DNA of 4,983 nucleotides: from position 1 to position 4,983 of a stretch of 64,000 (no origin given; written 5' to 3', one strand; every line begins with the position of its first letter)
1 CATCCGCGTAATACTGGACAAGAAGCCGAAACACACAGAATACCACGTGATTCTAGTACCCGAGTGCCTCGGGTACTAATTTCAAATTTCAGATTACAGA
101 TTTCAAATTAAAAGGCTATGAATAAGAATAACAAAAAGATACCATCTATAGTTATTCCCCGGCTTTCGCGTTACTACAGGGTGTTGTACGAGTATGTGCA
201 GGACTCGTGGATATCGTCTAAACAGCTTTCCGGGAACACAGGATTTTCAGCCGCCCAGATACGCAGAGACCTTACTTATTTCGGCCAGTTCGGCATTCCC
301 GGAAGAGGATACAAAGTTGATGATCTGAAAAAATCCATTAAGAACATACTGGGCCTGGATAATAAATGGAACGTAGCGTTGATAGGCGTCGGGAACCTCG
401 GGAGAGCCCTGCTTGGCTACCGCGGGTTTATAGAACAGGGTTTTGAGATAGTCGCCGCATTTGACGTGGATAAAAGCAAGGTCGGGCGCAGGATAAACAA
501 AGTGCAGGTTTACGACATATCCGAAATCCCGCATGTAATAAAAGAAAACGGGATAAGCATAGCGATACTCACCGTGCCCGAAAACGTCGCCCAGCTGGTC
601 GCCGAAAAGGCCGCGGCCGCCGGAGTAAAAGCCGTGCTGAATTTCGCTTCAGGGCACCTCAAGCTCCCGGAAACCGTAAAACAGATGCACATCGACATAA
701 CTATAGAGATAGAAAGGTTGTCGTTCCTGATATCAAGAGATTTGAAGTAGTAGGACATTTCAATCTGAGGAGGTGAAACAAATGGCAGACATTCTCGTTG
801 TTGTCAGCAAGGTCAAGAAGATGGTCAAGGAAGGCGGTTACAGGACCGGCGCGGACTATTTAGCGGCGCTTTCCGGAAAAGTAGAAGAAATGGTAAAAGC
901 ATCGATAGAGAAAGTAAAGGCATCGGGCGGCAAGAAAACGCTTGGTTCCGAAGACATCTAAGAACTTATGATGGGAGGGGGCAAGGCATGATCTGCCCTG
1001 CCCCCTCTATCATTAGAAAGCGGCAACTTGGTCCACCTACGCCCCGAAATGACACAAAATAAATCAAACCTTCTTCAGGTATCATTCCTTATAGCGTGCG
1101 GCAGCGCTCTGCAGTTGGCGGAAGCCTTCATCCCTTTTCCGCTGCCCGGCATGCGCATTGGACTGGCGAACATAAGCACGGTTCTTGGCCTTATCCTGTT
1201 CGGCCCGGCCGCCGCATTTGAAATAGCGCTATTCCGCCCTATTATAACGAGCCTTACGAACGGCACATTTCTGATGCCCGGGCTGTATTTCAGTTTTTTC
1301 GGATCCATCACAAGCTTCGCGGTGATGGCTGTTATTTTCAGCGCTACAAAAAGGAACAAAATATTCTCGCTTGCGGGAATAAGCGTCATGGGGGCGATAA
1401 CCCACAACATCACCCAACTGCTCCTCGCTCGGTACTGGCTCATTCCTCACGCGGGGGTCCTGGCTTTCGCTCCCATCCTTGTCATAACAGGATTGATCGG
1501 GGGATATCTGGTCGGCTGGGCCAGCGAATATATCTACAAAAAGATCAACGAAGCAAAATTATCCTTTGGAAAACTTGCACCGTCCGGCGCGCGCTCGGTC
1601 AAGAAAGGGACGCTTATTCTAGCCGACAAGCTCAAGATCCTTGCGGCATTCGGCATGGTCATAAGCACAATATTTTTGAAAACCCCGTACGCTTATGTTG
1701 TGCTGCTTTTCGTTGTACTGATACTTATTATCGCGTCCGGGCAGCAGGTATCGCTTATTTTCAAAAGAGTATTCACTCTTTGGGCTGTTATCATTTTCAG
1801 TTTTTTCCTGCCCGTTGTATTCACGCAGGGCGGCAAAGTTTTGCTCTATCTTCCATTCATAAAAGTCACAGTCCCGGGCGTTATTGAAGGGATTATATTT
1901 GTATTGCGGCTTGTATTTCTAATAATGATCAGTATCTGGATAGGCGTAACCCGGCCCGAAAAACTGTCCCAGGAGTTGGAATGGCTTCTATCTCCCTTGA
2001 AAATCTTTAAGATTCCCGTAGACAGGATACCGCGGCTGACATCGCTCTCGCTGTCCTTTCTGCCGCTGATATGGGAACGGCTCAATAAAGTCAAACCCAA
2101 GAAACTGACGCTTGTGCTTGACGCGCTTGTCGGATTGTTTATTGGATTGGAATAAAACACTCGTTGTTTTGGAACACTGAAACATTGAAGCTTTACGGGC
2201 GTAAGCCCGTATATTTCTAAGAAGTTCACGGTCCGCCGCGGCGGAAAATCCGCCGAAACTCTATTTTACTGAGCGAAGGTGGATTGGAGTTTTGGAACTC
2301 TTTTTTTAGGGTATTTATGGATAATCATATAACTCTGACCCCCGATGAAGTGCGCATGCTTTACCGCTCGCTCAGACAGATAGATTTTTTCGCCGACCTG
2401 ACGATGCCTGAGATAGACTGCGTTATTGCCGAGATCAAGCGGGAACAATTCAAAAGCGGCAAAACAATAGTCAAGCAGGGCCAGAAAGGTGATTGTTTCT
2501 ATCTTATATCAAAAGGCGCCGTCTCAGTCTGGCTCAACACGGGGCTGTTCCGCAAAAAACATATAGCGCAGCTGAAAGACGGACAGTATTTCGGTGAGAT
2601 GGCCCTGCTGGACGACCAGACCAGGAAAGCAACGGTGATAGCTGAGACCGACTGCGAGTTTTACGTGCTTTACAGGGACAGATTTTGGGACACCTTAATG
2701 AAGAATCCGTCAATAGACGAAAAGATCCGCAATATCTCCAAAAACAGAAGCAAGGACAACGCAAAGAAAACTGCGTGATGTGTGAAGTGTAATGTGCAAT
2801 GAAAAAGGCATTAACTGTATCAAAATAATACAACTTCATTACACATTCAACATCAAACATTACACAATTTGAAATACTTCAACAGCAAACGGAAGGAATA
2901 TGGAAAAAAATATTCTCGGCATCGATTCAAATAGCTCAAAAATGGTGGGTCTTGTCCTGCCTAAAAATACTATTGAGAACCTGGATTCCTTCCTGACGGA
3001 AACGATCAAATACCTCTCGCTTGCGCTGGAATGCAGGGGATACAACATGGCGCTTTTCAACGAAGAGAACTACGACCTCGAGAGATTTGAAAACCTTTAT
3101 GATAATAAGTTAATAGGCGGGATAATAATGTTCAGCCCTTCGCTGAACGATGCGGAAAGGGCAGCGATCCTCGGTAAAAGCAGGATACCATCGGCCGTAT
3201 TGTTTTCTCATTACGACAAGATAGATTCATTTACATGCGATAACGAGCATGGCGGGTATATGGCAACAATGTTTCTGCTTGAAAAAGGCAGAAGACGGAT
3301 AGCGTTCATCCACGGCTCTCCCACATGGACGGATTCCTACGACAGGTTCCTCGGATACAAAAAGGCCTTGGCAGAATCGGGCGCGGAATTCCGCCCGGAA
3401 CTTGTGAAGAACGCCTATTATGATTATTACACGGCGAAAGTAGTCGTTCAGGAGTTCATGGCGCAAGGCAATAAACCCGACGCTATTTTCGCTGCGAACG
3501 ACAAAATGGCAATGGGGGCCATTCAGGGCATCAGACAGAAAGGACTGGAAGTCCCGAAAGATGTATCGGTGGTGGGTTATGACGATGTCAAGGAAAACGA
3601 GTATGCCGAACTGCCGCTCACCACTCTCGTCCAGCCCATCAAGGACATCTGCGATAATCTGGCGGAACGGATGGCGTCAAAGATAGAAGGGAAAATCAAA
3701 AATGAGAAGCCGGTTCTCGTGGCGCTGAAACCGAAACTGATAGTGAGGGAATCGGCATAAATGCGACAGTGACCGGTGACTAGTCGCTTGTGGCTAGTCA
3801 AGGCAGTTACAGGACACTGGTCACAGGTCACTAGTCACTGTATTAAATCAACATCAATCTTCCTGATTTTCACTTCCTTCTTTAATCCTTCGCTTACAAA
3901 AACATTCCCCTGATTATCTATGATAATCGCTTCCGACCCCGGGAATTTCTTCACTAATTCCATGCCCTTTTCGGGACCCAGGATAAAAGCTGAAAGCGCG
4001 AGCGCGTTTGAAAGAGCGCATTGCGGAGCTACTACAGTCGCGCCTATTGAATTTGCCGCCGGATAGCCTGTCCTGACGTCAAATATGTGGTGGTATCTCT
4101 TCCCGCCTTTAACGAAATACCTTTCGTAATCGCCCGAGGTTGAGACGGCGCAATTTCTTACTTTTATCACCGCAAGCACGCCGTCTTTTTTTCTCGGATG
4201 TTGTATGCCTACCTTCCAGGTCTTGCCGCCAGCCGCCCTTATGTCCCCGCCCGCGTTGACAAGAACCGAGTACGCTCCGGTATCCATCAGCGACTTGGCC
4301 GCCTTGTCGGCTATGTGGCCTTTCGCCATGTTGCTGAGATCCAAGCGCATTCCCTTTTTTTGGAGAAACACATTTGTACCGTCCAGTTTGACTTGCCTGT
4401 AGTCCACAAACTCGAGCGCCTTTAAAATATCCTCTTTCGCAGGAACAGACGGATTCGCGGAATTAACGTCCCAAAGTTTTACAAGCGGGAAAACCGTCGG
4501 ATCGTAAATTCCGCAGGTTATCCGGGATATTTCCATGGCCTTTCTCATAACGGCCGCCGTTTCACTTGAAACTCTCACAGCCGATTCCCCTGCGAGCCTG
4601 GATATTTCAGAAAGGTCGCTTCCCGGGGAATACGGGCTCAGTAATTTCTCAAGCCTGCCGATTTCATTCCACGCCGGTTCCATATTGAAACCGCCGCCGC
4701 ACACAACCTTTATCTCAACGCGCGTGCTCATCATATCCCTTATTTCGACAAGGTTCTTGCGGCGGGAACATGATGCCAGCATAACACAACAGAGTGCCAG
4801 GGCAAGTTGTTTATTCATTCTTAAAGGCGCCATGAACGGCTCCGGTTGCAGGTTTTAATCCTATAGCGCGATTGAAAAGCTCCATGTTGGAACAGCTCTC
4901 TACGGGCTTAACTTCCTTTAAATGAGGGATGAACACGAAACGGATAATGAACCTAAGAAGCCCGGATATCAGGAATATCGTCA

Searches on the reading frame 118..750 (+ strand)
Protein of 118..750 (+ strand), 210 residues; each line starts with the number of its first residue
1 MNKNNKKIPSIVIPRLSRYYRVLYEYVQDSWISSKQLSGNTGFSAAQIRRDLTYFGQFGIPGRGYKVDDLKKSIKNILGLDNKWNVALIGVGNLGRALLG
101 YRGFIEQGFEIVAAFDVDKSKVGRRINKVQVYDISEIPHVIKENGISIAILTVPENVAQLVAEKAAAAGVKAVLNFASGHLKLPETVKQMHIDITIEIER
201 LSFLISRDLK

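Call 3: search_protein_families(library=pfam, proteins=[window:118-750:+], max_evalue=0.01)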
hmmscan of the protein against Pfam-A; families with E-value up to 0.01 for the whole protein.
window:118-750:+ (210 aa): 3 families
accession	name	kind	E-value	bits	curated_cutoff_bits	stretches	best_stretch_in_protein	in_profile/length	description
PF02629.25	CoA_binding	-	2.3e-23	83.2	22.3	1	81-179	1-97/97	CoA binding domain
PF06971.19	Put_DNA-bind_N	-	9.1e-13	48.5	27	1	7-52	1-48/49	Putative DNA-binding protein N-terminus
PF01408.29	GFO_IDH_MocA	-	6.2e-05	24.1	24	1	85-173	2-89/120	Oxidoreductase family, NAD-binding Rossmann fold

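Call 4: search_protein_families(library=ncbifam, proteins=[window:118-750:+], max_evalue=0.01)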
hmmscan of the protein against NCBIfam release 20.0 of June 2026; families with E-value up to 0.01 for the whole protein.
window:118-750:+ (210 aa): 10 families
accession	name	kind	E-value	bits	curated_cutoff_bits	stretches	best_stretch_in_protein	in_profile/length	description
NF003995.0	PRK05472.2-4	subfamily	1.8e-71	240.1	126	1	4-207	2-207/213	redox-sensing transcriptional repressor Rex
NF003993.0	PRK05472.2-2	equivalog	3.3e-68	229.4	217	1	5-207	3-207/212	redox-sensing transcriptional repressor Rex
NF003992.0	PRK05472.2-1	equivalog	1e-61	208.3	226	1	3-207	16-222/249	redox-sensing transcriptional repressor Rex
NF003990.0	PRK05472.1-4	equivalog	1.5e-57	194.6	233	1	3-207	2-208/214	redox-sensing transcriptional repressor Rex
NF003996.0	PRK05472.2-5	equivalog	9.9e-56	188.9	138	1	8-207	2-201/209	redox-sensing transcriptional repressor Rex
NF003989.0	PRK05472.1-3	equivalog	3.6e-55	187.1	177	1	1-206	1-208/215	redox-sensing transcriptional repressor Rex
NF003994.0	PRK05472.2-3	equivalog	2.8e-52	177.2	130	1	2-197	3-200/217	redox-sensing transcriptional repressor Rex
NF003991.0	PRK05472.1-5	equivalog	2.7e-46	158.2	198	1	3-205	2-206/211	redox-sensing transcriptional repressor Rex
NF003988.0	PRK05472.1-1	equivalog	2.5e-43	148.5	321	1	4-207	3-210/214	redox-sensing transcriptional repressor Rex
TIGR02717.1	AcCoA-syn-alpha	equivalog_domain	0.0055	15.4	567.15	1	124-180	47-99/447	acetate--CoA ligase alpha subunit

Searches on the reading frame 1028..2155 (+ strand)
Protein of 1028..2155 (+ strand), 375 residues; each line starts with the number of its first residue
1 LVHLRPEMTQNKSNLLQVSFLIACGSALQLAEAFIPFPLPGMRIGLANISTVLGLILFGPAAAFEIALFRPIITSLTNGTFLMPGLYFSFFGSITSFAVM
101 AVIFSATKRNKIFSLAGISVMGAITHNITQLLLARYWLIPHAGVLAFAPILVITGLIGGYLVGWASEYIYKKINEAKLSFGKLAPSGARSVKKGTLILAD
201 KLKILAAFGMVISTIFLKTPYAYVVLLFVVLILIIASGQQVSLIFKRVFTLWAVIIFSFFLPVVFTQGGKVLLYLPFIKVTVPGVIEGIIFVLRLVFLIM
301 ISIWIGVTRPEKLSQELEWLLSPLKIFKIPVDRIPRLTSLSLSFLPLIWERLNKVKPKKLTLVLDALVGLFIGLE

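Call 3: search_protein_families(library=pfam, proteins=[window:1028-2155:+], max_evalue=0.01)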
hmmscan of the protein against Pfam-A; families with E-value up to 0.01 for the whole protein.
window:1028-2155:+ (375 aa): 3 families
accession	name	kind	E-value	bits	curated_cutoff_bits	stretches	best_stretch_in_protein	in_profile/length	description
PF07456.16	Hpre_diP_synt_I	-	8.9e-35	120.3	30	1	21-168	1-146/147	Heptaprenyl diphosphate synthase component I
PF02361.21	CbiQ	-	1.1e-06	28.9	25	1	201-354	11-158/216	Cobalt transport protein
PF12822.12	ECF_trnsprt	-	7.8e-05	23.2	30.7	1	23-161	7-160/169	ECF transporter, substrate-specific component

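Call 4: search_protein_families(library=ncbifam, proteins=[window:1028-2155:+], max_evalue=0.01)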
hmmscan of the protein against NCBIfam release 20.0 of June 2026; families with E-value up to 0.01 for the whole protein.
window:1028-2155:+ (375 aa): 1 family
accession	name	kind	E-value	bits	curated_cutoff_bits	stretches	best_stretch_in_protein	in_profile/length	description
TIGR02454.1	ECF_T_CbiQ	equivalog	2.9e-06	27.2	111.8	1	202-320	5-128/200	cobalt ECF transporter T component CbiQ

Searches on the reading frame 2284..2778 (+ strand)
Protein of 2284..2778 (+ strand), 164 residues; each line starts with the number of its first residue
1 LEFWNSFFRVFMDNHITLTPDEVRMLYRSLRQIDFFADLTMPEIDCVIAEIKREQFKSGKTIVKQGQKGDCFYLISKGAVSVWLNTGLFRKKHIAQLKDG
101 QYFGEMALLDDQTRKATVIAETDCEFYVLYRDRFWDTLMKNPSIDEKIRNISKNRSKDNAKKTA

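Call 3: search_protein_families(library=pfam, proteins=[window:2284-2778:+], max_evalue=0.01)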
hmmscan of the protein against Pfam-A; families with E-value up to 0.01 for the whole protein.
window:2284-2778:+ (164 aa): 1 family
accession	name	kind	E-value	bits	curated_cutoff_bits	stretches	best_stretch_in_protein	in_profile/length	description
PF00027.35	cNMP_binding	-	1.5e-22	79.8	27.5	1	54-141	2-89/89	Cyclic nucleotide-binding domain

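Call 4: search_protein_families(library=ncbifam, proteins=[window:2284-2778:+], max_evalue=0.01)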
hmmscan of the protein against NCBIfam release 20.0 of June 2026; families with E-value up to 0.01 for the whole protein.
window:2284-2778:+ (164 aa): 5 families
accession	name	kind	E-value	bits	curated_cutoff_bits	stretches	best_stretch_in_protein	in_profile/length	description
NF041163.2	encap_f2b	equivalog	2.5e-15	56.6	400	1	17-161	60-206/450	family 2B encapsulin nanocompartment shell protein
NF008732.0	PRK11753.1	equivalog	2.9e-15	56.3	266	1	40-162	12-135/214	cAMP-activated global transcriptional regulator CRP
NF058543.1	ActPatMycb56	equivalog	2.9e-15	55.9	460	1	33-155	1-121/317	acetyltransferase Pat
TIGR03896.1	cyc_nuc_ocin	subfamily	5.6e-08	32.5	161.05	1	35-146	145-256/317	bacteriocin-type transport-associated protein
NF007707.0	PRK10402.1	subfamily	0.00011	21.9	180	1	47-147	27-127/226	transcriptional regulator YeiL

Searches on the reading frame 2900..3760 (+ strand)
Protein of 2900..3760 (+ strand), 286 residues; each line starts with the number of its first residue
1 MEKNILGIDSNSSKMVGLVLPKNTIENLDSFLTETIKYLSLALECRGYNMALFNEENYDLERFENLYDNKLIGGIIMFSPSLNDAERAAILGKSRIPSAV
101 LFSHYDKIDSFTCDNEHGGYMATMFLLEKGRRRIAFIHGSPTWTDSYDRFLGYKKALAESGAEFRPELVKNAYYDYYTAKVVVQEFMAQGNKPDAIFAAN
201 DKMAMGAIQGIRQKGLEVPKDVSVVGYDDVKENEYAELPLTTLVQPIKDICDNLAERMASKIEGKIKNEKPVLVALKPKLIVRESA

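Call 3: search_protein_families(library=pfam, proteins=[window:2900-3760:+], max_evalue=0.01)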
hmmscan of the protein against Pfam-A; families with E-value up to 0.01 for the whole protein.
window:2900-3760:+ (286 aa): 3 families
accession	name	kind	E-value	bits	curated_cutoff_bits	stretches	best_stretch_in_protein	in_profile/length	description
PF13377.12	Peripla_BP_3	-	3.1e-32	112.4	26.5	1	125-285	3-166/167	Periplasmic binding protein-like domain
PF00532.27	Peripla_BP_1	-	3.3e-19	69.9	22.2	1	15-262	3-261/281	Periplasmic binding proteins and sugar binding domain of LacI family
PF13407.12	Peripla_BP_4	-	1.9e-14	54.3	35.1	1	105-233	93-222/258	Periplasmic binding protein domain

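Call 4: search_protein_families(library=ncbifam, proteins=[window:2900-3760:+], max_evalue=0.01)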
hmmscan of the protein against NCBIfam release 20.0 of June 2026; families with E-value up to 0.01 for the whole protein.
window:2900-3760:+ (286 aa): 22 families
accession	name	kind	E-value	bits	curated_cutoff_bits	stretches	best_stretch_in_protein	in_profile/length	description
NF047341.1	lactose_RbsR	equivalog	1.6e-37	129.6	382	1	10-285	58-327/331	ribose utilization transcriptional repressor RbsR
NF007979.0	PRK10703.1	equivalog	6.4e-37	127.4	501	1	11-285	57-330/341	HTH-type transcriptional repressor PurR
NF007743.0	PRK10423.1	equivalog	4.6e-35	121.3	531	1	29-286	71-330/330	ribose operon transcriptional repressor RbsR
NF008269.0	PRK11041.1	equivalog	3.9e-32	111.6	436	1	28-285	78-336/342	DNA-binding transcriptional regulator CytR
TIGR01481.1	ccpA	equivalog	1.3e-27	97.1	442.35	1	7-270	54-314/330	catabolite control protein A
NF052440.1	TransRegGNTRPSEAE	equivalog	6.3e-27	94.5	400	1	9-286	59-333/333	HTH-type transcriptional regulator GntR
NF007075.0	PRK09526.1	subfamily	3.2e-26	92.1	340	1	71-285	120-330/358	LacI family DNA-binding transcriptional regulator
NF008002.0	PRK10727.1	equivalog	7e-26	91.1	557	1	74-285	118-328/341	HTH-type transcriptional regulator GalR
NF007449.0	PRK10014.1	subfamily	6.2e-25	88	310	1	9-283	60-341/342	Mal regulon transcriptional regulator MalI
NF007706.0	PRK10401.1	equivalog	2.8e-24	86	555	1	75-284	119-327/346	HTH-type transcriptional regulator GalS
NF047913.1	TransRegIdnR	equivalog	7.5e-18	64.9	500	1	72-271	120-318/331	DNA-binding transcriptional regulator IdnR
NF008452.0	PRK11303.1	equivalog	1.1e-12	47.8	385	1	10-280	58-325/332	catabolite repressor/activator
TIGR02417.1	fruct_sucro_rep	subfamily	3.3e-12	46.3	389.55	1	8-283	55-326/327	D-fructose-responsive transcription factor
NF051853.1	TransRegUriRCory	equivalog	4.2e-12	45.8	550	1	56-284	99-322/327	transcriptional regulator UriR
NF007936.0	PRK10653.1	equivalog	8e-11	41.8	337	1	47-236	56-248/295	ribose ABC transporter substrate-binding protein RbsB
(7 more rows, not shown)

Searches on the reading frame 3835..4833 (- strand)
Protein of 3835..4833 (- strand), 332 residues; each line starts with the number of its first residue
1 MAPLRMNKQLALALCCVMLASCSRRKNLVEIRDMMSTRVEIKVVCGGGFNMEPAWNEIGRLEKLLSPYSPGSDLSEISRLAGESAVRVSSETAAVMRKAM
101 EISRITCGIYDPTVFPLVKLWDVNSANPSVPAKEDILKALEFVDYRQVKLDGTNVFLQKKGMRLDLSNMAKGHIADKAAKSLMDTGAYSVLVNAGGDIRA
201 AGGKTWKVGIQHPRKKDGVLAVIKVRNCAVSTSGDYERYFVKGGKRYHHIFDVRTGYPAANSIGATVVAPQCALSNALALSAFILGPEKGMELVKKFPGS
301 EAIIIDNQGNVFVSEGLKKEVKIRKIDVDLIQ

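Call 3: search_protein_families(library=pfam, proteins=[window:3835-4833:-], max_evalue=0.01)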
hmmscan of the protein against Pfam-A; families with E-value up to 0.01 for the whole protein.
window:3835-4833:- (332 aa): 1 family
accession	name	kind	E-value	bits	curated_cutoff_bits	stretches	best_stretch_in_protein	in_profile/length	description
PF02424.20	ApbE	-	6e-80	269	25.6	1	35-303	1-265/266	ApbE family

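Call 4: search_protein_families(library=ncbifam, proteins=[window:3835-4833:-], max_evalue=0.01)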
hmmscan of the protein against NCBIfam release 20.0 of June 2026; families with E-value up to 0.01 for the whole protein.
window:3835-4833:- (332 aa): 2 families
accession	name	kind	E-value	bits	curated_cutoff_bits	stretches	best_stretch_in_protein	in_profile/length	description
NF007774.0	PRK10461.1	equivalog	1.3e-32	113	498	1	62-297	73-320/351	FAD:protein FMN transferase ApbE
NF003324.0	PRK04334.1-4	equivalog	0.0097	15.7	275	0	171-213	83-125/238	hypothetical protein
